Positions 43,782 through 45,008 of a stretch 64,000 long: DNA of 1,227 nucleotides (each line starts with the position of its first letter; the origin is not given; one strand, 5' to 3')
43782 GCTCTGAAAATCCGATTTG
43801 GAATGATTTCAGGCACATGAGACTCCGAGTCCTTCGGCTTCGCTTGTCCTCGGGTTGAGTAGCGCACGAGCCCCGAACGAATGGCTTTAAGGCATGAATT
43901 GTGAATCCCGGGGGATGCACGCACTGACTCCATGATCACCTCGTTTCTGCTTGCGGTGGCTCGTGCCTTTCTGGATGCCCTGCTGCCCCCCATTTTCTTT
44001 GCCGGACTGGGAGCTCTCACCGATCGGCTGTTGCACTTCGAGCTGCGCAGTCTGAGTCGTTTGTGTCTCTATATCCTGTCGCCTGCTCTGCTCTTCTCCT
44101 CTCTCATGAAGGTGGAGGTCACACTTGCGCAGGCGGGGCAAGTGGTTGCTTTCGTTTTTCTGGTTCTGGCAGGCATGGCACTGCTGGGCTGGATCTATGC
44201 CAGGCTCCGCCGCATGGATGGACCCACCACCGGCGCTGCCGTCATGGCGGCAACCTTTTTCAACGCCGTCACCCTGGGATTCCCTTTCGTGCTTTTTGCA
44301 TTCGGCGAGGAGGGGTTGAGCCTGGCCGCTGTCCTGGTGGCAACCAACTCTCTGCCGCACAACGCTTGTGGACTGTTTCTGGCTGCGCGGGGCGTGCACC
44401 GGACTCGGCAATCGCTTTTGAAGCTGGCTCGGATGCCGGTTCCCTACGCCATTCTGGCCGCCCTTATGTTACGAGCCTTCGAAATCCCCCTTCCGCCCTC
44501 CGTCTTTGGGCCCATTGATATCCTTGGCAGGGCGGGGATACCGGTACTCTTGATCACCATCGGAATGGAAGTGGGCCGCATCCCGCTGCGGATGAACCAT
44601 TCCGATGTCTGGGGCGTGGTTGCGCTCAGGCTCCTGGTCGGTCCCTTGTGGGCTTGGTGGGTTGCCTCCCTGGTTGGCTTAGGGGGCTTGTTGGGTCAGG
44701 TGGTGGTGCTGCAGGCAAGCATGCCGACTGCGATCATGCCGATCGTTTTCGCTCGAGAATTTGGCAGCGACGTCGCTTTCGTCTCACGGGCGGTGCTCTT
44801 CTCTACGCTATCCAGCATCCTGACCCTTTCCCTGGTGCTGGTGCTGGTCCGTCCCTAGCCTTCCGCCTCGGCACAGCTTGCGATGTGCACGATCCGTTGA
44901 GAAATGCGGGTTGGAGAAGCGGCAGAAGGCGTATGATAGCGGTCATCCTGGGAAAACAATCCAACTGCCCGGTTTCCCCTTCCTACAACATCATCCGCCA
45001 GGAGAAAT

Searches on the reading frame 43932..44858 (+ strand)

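Call 40: search_protein_families(library=pfam, proteins=[window:43932-44858:+], max_evalue=0.0001)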
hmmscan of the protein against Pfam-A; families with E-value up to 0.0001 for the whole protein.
window:43932-44858:+ (308 aa): 1 family
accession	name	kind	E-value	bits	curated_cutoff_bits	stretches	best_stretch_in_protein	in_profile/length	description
PF03547.23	Mem_trans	-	4e-26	91.9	25.7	2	159-301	194-341/343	Membrane transport protein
